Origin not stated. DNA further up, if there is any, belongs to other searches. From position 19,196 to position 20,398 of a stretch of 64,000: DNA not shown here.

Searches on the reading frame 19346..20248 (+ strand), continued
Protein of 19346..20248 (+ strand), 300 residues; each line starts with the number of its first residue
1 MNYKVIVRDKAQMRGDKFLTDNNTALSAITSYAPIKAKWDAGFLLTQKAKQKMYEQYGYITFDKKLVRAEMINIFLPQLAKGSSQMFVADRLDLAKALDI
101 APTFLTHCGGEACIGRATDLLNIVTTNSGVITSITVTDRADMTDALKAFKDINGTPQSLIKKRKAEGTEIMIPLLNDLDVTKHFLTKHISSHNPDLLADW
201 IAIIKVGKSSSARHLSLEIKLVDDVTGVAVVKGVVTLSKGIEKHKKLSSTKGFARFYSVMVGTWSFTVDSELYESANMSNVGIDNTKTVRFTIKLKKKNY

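Call 70: search_protein_families(library=pfam, proteins=[L023:2806-3489:+, L023:2358-2657:+, L019:2613-2930:+, L019:3027-3488:+, L019:653-2176:-, L022:2348-2491:-], max_evalue=0.01)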
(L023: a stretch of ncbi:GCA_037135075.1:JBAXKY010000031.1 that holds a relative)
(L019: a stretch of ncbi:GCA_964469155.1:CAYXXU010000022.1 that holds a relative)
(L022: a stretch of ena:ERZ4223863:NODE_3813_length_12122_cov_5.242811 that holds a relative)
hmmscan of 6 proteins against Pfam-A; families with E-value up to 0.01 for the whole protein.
L023:2806-3489:+ (227 aa): 0 families

L023:2358-2657:+ (99 aa): 1 family
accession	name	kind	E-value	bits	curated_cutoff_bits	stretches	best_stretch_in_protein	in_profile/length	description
PF04397.21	LytTR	-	6.3e-11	42.8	22.6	1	4-83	8-87/98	LytTr DNA-binding domain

L019:2613-2930:+ (105 aa): 1 family
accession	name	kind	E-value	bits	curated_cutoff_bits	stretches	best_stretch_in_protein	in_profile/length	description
PF08280.17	HTH_Mga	-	0.0055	17.1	23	1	38-62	22-47/59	M protein trans-acting positive regulator (MGA) HTH domain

L019:3027-3488:+ (153 aa): 1 family
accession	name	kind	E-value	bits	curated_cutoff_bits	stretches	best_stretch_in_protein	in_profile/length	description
PF09568.16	RE_MjaI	-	0.0027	18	22.7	0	89-140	108-159/164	MjaI restriction endonuclease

L019:653-2176:- (507 aa): 9 families
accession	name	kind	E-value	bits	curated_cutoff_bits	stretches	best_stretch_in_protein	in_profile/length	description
PF12799.13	LRR_4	-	6.7e-54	179.1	27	7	92-132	2-43/44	Leucine Rich repeats (2 copies)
PF13855.12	LRR_8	-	1.4e-23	82.9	27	5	309-346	22-61/61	Leucine rich repeat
PF23598.1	LRR_14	-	2.4e-12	46.7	40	2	68-299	2-248/353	Leucine-rich repeat region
PF23211.1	LRR_LRWD1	-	4.7e-11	43.2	28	2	139-226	25-106/190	Leucine-rich repeat and WD repeat-containing protein 1, LRR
PF23952.1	LRR_EndoS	-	1.5e-08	35.3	27.9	1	95-189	27-116/116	Endo-beta-N-acetylglucosaminidase EndoS LRR domain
PF14580.12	LRR_9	-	4e-07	30.2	30.5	1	273-370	24-127/175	Leucine-rich repeat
PF13516.12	LRR_6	-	1.1e-06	28.7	23.4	0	333-349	2-18/24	Leucine Rich repeat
PF00560.39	LRR_1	-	2e-05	24.3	20.6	0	335-354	1-22/23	Leucine Rich Repeat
PF07723.19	LRR_2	-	0.001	20.1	20.9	0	247-265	1-19/26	Leucine Rich Repeat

L022:2348-2491:- (47 aa): 0 families
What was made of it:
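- Closest known: LytTR-type regulator sites. Same: A stand-alone LytTR gene lies upstream of the array in L023 (call 70).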

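Call 78: search_solved_structures(query=A2, max_evalue=1)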
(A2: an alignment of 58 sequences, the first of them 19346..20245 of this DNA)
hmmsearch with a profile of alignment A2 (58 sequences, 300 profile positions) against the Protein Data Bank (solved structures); distinct sequences matched with E-value up to 1: 4.
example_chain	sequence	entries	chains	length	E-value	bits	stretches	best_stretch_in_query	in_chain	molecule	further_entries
4wi0_B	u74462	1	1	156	1.2e-05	27.6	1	221-287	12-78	Cellulosomal scaffoldin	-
4u3s_B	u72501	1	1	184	2e-05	26.9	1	221-287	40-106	Cellulosomal scaffoldin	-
9c7v_B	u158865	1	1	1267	0.0073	18.5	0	230-282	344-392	BOS complex subunit NOMO2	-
5aq0_A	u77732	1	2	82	0.11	14.6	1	221-296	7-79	CARBOXYPEPTIDASE D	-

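Call 79: search_protein_families(library=phrogs, proteins=[window:19346-20248:+, P0003, P0006], max_evalue=0.01)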
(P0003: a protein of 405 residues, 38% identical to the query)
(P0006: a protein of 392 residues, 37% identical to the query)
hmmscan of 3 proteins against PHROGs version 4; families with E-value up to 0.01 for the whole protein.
window:19346-20248:+ (300 aa): 0 families

P0003 (405 aa): 0 families

P0006 (392 aa): 0 families

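Call 80: search_protein_families(library=padloc, proteins=[window:19346-20248:+, P0003, P0006], max_evalue=0.01)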
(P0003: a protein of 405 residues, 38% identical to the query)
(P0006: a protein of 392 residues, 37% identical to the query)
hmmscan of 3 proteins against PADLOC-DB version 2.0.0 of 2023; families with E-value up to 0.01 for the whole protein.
window:19346-20248:+ (300 aa): 0 families

P0003 (405 aa): 0 families

P0006 (392 aa): 0 families

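Call 82: fold_search(model_id=the predicted structure, library=viral)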
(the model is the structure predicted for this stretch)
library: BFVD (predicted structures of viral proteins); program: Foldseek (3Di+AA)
matches with E <= 10: 727; with E <= 0.001: 17
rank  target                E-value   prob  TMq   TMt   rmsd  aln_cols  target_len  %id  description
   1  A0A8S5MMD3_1          1.3e-04  1.00  0.26  0.08   2.4        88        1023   22  Baseplate J like protein [Siphoviridae sp. ctxc31]
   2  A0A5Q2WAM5            1.5e-04  1.00  0.25  0.51   2.1        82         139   13  (no name in the UniProt tables at hand)
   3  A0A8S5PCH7            1.8e-04  1.00  0.24  0.56   4.7       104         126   10  Uncharacterized protein [Siphoviridae sp. ctorp6]
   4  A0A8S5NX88            2.5e-04  1.00  0.21  0.19   4.2        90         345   23  Glycine-rich domain-containing protein [Siphoviridae sp. ctVzN31]
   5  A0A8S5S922            3.4e-04  1.00  0.20  0.09  15.8       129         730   12  Tail-collar fiber protein [Caudovirales sp. ctTVN2]
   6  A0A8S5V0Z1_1          4.2e-04  1.00  0.26  0.09   2.4        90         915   14  Putative membrane protein [Siphoviridae sp. ct3r22]
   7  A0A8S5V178            4.6e-04  1.00  0.26  0.07   1.6        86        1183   20  Baseplate J like protein [Siphoviridae sp. ct3r22]
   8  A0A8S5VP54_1          5.1e-04  1.00  0.24  0.06   6.3        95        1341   18  (no name in the UniProt tables at hand)
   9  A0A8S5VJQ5            5.4e-04  1.00  0.25  0.14   5.3        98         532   17  (no name in the UniProt tables at hand)
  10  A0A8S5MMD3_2          5.7e-04  1.00  0.24  0.07   2.3        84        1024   20  Baseplate J like protein [Siphoviridae sp. ctxc31]
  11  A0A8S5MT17            5.7e-04  1.00  0.23  0.67   4.3        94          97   16  Carboxypeptidase regulatory-like domain protein [Siphoviridae sp. ct8Ri8]
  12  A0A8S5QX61            6.0e-04  1.00  0.21  0.21   5.7        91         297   23  Uncharacterized protein [Siphoviridae sp. ct9lR64]
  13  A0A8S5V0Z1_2          6.7e-04  1.00  0.25  0.09   1.9        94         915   16  Putative membrane protein [Siphoviridae sp. ct3r22]
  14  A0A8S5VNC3            7.0e-04  1.00  0.22  0.09   6.9       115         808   18  (no name in the UniProt tables at hand)
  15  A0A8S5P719            7.4e-04  1.00  0.28  0.09   1.6        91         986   12  Baseplate wedge protein (Fragment) [Herelleviridae sp. cttEB8]
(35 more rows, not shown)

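Call 84: list_cluster_members(proteins=[P0040, P0046, P0061, P0066, P0070, P0071, P0082, P0087, P0090, P0093])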
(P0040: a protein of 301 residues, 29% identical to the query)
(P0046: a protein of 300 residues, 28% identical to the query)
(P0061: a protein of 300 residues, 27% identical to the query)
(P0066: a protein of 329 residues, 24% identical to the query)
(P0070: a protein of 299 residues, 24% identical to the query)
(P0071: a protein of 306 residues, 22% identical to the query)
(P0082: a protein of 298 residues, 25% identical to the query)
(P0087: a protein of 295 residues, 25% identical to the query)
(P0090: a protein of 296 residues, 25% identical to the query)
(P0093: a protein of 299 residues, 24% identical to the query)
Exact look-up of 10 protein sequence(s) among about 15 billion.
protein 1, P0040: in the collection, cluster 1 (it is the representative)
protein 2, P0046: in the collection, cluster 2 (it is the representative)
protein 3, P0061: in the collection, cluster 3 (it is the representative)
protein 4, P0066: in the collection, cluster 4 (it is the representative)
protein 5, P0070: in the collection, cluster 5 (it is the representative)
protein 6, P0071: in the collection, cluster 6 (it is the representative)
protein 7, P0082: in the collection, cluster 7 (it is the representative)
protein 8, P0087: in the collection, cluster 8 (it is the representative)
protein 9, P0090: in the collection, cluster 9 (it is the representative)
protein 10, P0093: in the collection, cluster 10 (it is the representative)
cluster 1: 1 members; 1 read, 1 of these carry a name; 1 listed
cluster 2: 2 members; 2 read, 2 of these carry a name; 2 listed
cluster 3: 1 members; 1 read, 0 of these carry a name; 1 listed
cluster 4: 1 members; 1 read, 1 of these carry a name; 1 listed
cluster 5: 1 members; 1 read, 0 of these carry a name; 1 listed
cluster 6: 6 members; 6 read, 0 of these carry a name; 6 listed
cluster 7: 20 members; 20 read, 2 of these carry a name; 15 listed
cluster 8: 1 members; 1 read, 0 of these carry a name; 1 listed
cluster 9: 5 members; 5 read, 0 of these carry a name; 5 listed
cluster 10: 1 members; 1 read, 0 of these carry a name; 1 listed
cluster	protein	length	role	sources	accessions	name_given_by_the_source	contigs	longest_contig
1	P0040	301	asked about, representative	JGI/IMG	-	hypothetical protein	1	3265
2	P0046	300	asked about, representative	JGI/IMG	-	hypothetical protein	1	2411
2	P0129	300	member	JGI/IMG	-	hypothetical protein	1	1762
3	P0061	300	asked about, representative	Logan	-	-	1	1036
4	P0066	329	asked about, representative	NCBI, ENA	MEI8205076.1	MAG: hypothetical protein WCH34_18810 [Bacteroidota bacterium]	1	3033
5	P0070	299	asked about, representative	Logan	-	-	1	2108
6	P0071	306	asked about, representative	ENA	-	-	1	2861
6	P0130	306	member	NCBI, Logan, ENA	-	-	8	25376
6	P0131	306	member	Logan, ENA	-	-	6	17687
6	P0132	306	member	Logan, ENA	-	-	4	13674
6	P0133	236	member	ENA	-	-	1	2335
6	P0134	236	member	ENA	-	-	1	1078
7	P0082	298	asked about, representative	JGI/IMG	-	-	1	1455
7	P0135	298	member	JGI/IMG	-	hypothetical protein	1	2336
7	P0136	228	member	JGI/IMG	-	hypothetical protein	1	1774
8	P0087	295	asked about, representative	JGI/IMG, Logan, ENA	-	-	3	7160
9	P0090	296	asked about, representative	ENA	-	-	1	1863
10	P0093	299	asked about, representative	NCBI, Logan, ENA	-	-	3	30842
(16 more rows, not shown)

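Call 85: find_encoding_contigs(protein=P0130, flank=2500, max_places=10)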
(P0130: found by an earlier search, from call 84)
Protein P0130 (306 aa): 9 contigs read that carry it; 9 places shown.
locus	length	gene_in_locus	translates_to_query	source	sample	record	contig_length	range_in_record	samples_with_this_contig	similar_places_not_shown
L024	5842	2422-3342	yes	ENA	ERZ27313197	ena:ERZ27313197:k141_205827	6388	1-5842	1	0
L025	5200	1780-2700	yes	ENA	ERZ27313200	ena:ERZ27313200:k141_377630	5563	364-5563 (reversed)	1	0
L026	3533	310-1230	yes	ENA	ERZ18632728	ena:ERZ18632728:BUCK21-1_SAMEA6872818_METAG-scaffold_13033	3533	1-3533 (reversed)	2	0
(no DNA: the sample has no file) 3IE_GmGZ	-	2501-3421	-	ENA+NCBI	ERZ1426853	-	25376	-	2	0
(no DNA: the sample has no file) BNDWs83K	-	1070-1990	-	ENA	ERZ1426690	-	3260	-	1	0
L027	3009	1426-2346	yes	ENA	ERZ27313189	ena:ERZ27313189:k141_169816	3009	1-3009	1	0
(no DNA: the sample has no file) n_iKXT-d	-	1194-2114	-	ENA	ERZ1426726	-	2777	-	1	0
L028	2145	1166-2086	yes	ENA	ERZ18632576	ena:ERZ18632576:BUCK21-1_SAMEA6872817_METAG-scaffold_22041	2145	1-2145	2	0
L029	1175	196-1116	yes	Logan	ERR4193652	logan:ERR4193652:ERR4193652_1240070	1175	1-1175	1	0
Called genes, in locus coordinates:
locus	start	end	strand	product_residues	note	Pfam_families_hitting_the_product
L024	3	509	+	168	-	?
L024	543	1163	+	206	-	-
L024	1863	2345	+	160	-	-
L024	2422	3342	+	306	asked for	-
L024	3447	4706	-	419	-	PF11013:DUF2851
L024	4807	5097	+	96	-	PF23204:KIF21A_2nd (weak)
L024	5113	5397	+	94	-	PF05164:ZapA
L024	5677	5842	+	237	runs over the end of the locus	?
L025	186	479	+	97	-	-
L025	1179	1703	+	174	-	-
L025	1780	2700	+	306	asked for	-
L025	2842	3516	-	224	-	PF09603:Fib_succ_major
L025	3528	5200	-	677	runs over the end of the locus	?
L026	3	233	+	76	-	?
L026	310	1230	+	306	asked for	-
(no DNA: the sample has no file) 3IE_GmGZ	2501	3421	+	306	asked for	-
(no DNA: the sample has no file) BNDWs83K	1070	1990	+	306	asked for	-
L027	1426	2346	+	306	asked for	-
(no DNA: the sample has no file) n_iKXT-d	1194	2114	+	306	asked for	-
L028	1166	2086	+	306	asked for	-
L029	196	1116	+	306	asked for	-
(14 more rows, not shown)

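Call 103: find_related_loci(query=A3, collection=viral_contigs, flank=2500)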
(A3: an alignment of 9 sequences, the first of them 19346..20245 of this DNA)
Query A3 (300 aa) in viral_contigs; peptide patterns used: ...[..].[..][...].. (x = any residue, [..] = any of these).
20 stretches matched a pattern, but none encodes a relative of the query by tblastn (E <= 1e-3).

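Call 116: search_protein_families(library=pfam, proteins=[L024:543-1163:+, L025:186-479:+, L024:3-509:+, L025:1179-1703:+], max_evalue=0.05)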
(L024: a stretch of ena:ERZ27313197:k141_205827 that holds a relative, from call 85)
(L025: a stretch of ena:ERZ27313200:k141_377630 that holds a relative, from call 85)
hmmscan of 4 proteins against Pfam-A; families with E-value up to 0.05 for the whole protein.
L024:543-1163:+ (206 aa): 2 families
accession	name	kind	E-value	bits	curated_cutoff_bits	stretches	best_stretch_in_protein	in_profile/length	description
PF13578.12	Methyltransf_24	-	0.0019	19.5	26.3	1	88-141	49-105/105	Methyltransferase domain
PF04989.18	RMNT_CmcI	-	0.037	14.2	23.2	0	107-176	112-189/206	Rhamnosyl O-methyltransferase/CmcI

L025:186-479:+ (97 aa): 0 families

L024:3-509:+ (168 aa): 8 families
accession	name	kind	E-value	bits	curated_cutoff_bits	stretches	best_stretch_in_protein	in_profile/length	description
PF08241.18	Methyltransf_11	-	1.7e-15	57.8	21.2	1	10-57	48-95/95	Methyltransferase domain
PF13649.12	Methyltransf_25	-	8e-08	33.3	27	1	12-53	54-97/97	Methyltransferase domain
PF08242.18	Methyltransf_12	-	2e-07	32.1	30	1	17-55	63-98/98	Methyltransferase domain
PF13847.12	Methyltransf_31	-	6.1e-07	29.7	27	1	14-60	64-112/145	Methyltransferase domain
PF13489.12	Methyltransf_23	-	2e-06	28.1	27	1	21-63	80-121/164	Methyltransferase domain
PF01209.24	Ubie_methyltran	-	3.8e-06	26.9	20.1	1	9-63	103-156/233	ubiE/COQ5 methyltransferase family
PF08003.17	Methyltransf_9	-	0.0017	17.8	23.8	1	11-57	173-217/315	Protein of unknown function (DUF1698)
PF20922.3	Anamorsin_N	-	0.0089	16.2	27.1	1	21-57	50-87/163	Anamorsin, N-terminal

L025:1179-1703:+ (174 aa): 0 families
